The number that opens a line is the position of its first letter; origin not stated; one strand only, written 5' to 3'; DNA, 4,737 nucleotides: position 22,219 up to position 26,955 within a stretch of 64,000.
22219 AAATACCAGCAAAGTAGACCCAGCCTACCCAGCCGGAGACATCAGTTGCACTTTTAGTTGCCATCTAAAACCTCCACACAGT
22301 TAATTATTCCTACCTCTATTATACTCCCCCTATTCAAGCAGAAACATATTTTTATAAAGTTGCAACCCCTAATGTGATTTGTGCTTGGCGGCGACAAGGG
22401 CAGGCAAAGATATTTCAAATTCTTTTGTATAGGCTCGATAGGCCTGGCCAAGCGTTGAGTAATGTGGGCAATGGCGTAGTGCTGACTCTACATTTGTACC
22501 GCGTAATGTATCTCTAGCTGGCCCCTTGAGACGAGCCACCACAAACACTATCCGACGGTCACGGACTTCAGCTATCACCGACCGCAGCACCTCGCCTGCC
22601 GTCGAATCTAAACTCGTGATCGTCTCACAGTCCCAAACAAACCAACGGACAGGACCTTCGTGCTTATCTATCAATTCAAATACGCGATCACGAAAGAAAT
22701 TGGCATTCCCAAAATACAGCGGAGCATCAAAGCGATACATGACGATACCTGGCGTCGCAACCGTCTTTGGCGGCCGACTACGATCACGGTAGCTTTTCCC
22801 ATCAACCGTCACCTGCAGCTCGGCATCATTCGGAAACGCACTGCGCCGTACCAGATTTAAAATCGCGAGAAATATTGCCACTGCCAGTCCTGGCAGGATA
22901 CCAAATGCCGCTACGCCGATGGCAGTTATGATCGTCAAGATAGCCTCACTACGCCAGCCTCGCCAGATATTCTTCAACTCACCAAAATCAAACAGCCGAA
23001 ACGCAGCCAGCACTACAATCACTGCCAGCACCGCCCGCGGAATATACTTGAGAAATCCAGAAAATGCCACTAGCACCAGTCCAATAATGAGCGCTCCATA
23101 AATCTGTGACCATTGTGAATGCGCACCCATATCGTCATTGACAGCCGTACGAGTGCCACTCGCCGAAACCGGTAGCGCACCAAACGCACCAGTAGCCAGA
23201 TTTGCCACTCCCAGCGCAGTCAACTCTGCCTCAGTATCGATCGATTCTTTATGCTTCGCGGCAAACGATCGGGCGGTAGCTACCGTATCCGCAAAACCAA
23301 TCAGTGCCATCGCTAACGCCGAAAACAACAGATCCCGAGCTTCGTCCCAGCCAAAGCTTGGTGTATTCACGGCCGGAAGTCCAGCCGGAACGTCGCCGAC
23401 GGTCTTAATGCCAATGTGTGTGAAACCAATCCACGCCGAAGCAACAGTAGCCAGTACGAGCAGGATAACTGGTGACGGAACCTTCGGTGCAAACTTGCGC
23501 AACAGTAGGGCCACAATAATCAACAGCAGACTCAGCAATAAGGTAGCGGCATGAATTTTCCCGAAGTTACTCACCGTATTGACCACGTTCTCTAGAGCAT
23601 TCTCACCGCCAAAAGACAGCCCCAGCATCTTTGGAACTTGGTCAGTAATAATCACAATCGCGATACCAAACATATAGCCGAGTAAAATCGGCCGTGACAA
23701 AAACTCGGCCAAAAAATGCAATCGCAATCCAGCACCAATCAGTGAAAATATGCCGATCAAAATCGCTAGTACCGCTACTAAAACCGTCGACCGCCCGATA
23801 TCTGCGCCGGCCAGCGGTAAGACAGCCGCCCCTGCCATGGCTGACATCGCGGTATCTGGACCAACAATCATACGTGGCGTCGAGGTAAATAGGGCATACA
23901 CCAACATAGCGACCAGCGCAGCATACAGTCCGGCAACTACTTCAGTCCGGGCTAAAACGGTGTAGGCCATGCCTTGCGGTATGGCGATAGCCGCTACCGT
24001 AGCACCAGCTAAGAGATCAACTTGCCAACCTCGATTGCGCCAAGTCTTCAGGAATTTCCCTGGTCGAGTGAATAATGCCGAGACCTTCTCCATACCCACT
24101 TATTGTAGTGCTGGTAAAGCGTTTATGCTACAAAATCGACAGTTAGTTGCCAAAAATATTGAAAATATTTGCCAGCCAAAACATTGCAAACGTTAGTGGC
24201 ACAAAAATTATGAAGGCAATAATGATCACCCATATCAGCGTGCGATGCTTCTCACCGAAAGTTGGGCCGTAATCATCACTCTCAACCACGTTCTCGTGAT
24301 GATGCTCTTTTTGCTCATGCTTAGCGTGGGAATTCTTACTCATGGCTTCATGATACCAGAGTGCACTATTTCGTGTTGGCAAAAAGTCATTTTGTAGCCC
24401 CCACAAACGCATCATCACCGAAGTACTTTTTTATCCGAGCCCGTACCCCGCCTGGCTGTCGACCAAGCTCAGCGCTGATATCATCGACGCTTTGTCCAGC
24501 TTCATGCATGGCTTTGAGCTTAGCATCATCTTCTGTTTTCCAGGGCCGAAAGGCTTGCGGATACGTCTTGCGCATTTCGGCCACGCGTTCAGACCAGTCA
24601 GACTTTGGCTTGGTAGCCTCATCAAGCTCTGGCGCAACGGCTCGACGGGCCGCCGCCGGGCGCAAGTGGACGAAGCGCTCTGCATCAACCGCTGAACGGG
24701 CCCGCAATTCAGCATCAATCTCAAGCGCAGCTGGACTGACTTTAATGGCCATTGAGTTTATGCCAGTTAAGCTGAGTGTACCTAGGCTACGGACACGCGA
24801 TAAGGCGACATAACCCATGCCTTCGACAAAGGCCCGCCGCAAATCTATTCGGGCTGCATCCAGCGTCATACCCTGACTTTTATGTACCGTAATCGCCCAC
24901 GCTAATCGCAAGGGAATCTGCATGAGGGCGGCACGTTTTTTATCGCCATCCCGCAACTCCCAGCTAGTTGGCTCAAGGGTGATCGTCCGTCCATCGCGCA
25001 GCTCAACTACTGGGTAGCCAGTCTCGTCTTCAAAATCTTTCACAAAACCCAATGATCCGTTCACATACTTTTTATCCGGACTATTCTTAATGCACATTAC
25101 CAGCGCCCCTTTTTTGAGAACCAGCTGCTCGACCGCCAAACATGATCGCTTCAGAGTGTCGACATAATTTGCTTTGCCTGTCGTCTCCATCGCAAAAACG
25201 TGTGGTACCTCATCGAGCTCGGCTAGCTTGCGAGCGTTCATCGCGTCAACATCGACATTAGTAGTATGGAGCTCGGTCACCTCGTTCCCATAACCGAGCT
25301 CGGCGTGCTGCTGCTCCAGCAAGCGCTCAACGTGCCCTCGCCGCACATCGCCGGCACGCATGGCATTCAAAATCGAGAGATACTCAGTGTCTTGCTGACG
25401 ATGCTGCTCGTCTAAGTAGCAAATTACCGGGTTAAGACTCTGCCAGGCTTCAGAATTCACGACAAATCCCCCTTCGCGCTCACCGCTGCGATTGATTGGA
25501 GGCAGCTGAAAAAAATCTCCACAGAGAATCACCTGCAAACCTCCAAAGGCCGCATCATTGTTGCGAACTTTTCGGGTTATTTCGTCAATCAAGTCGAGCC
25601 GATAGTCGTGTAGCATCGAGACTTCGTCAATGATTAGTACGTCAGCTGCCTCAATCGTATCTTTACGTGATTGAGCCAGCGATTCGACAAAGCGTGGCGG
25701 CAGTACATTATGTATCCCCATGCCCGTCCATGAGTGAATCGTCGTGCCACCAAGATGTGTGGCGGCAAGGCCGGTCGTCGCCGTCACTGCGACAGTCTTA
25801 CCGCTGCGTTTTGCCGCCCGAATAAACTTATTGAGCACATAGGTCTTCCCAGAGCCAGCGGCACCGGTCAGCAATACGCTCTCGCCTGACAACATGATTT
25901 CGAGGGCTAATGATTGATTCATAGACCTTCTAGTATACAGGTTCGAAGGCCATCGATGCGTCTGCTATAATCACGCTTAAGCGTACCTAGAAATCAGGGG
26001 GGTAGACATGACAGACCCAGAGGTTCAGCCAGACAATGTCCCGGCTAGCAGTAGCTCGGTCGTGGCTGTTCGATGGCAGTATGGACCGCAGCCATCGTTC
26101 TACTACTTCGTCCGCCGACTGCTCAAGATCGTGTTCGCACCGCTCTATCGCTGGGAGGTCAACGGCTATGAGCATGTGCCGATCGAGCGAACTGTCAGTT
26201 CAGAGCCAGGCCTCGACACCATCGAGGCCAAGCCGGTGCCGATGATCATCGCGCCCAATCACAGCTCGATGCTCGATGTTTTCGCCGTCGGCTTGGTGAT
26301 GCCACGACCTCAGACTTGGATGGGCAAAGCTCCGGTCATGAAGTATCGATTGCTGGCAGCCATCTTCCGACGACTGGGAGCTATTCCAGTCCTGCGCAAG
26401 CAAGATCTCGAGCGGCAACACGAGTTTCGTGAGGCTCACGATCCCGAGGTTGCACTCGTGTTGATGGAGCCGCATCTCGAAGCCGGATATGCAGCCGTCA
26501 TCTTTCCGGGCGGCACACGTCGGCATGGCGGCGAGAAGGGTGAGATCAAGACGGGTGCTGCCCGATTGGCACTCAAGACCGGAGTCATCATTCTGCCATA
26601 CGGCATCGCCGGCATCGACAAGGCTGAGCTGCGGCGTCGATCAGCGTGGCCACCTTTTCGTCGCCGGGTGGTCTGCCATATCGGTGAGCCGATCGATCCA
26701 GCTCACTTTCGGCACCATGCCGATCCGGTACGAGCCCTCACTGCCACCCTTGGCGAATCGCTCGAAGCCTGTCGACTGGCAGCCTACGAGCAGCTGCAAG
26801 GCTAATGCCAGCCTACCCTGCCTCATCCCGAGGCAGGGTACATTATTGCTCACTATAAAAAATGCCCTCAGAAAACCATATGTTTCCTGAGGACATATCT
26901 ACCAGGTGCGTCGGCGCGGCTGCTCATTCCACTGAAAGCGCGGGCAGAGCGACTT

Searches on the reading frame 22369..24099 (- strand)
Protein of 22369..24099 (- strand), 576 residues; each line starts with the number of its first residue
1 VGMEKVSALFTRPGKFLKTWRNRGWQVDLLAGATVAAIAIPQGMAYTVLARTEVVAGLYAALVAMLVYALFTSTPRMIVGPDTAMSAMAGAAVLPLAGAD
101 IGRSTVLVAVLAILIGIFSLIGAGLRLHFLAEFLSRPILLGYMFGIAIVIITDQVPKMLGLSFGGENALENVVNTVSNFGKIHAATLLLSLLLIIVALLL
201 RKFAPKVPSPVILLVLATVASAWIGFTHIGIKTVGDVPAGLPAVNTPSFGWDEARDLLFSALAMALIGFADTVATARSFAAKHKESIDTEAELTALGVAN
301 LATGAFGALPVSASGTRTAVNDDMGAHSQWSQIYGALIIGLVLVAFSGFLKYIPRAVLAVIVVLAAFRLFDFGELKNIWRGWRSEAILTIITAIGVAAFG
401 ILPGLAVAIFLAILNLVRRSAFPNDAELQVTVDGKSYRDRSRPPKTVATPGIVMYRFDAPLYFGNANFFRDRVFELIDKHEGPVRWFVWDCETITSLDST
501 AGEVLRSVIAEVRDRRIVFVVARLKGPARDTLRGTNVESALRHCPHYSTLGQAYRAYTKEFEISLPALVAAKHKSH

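Call 20: search_protein_families(library=pfam, proteins=[window:22369-24099:-], max_evalue=0.001)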
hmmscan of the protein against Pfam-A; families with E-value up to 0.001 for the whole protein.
window:22369-24099:- (576 aa): 3 families
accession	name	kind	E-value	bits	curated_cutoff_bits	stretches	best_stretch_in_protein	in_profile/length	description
PF00916.26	Sulfate_transp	-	5.4e-87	292.5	23.2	1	27-392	3-380/380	Sulfate permease family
PF01740.26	STAS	-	9.6e-15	54.7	22.6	1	445-552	3-105/106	STAS domain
PF16983.11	MFS_MOT1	-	6.8e-07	30.1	30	1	279-369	19-111/111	Molybdate transporter of MFS superfamily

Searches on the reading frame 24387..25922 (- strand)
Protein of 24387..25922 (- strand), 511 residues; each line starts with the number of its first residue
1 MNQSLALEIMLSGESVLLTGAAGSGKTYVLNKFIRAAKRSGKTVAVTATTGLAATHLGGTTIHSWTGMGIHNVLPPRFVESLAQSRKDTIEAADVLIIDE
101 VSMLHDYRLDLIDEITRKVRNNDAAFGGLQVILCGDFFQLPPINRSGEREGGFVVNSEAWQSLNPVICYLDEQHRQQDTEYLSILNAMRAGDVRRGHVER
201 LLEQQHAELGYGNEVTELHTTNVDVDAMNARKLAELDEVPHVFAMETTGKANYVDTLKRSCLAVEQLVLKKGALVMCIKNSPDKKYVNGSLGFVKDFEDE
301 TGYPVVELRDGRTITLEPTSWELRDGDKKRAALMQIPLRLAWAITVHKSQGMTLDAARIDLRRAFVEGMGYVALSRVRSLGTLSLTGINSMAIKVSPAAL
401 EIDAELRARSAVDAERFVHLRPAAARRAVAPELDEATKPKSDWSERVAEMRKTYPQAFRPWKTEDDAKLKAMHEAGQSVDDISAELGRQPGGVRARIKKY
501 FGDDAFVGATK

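Call 20: search_protein_families(library=pfam, proteins=[window:24387-25922:-], max_evalue=0.001)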
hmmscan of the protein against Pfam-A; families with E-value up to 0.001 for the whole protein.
window:24387-25922:- (511 aa): 9 families
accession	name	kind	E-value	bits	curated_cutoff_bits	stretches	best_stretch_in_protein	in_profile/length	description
PF05970.20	PIF1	-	3.3e-35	122.1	25.9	1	11-179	20-192/223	PIF1-like helicase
PF13604.12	AAA_30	-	7e-20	72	27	1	3-203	6-182/191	AAA domain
PF13245.12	AAA_19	-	1.1e-16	61.7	25.1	1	3-143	1-132/134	AAA domain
PF13401.12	AAA_22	-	2.1e-07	31.8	27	1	15-135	7-122/130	AAA domain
PF01443.25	Viral_helicase1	-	2.3e-07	31.3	21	1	18-108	3-75/228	Viral superfamily 1 RNA helicase core domain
PF21530.3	Pif1_2B_dom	-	5.2e-06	26.5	23.9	1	253-296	2-46/47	DNA helicase Pif1, 2B domain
PF13191.12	AAA_16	-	2.1e-05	25.5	32.6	1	13-47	24-58/167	AAA ATPase domain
PF00270.35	DEAD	-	4.4e-05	23.7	26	0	3-56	4-61/167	DEAD/DEAH box helicase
PF13479.12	AAA_24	-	0.00042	20.6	27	1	15-124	4-97/195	AAA domain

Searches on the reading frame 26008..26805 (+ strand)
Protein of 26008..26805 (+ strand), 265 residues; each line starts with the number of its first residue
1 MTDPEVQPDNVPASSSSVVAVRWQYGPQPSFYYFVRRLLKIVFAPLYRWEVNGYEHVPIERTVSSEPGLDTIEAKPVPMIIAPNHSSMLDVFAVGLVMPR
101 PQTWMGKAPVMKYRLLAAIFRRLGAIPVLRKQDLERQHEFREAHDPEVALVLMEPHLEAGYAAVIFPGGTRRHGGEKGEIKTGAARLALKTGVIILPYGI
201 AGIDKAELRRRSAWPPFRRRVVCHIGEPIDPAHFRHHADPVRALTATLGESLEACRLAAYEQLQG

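Call 20: search_protein_families(library=pfam, proteins=[window:26008-26805:+], max_evalue=0.001)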
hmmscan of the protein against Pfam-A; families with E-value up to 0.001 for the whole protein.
window:26008-26805:+ (265 aa): 1 family
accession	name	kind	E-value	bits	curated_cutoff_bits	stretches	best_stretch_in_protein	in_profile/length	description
PF01553.26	Acyltransferase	-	6e-20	71.8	23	1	77-200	14-131/132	Acyltransferase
